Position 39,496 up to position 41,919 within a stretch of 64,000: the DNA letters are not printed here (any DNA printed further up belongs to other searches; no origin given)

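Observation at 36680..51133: Candidate undescribed glycosylation locus: GDP-heptose pathway plus GT-C, YfhO-like, flavoprotein, methyltransferase-GT2 fusion, GT87-like and epimerase genes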

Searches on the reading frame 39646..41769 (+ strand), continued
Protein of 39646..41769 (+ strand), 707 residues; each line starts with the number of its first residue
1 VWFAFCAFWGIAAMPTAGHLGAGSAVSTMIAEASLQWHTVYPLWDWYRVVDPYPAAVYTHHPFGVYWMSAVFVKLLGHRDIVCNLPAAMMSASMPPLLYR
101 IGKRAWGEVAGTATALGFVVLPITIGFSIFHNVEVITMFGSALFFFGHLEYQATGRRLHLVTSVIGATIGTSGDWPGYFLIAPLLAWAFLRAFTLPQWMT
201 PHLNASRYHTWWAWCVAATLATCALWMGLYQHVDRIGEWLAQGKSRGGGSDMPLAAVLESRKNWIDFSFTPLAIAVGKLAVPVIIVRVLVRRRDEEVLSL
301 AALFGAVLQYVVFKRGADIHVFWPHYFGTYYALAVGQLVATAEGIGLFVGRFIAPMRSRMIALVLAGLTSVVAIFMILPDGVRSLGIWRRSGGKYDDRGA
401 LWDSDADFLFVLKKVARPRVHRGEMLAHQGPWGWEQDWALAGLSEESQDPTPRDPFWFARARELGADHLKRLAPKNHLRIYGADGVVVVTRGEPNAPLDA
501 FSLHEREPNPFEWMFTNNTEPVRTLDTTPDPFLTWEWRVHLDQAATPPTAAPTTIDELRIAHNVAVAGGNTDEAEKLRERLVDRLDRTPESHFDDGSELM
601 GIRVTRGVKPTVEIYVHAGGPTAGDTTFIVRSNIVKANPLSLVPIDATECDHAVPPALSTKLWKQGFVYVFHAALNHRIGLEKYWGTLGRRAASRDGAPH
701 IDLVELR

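Call 81: find_encoding_contigs(protein=P0259, flank=10000, max_places=3)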
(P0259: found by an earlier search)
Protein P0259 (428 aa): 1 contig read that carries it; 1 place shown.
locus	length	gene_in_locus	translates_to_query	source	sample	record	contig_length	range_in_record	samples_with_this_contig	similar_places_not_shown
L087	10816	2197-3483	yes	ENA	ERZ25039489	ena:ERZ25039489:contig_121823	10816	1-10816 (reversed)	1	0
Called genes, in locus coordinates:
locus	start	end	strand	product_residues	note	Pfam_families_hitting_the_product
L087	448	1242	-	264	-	PF00923:TAL_FSA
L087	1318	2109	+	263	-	PF01073:3Beta_HSD (faint), PF01370:Epimerase, PF13460:NAD_binding_10, PF16363:GDP_Man_Dehyd, PF02719:Polysacc_synt_2 (weak), PF07993:NAD_binding_4 (faint)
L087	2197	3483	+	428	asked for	-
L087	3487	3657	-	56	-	-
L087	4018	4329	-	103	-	-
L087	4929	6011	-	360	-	PF01593:Amino_oxidase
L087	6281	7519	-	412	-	-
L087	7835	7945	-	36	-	-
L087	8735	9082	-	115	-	-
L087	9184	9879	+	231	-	-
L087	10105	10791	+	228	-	-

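Call 101: search_protein_families(library=pfam, proteins=[L002:5808-6383:+, L006:17115-17642:-, L001:6004-6894:+, L005:12206-13852:-, L005:13900-15819:+], max_evalue=0.01)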
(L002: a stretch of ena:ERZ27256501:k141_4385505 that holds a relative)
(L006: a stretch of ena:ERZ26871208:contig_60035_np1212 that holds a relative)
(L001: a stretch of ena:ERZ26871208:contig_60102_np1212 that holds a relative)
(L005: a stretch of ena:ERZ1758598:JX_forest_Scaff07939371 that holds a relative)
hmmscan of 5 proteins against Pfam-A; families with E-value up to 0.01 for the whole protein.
L002:5808-6383:+ (191 aa): 0 families

L006:17115-17642:- (175 aa): 0 families

L001:6004-6894:+ (296 aa): 0 families

L005:12206-13852:- (548 aa): 0 families

L005:13900-15819:+ (639 aa): 0 families
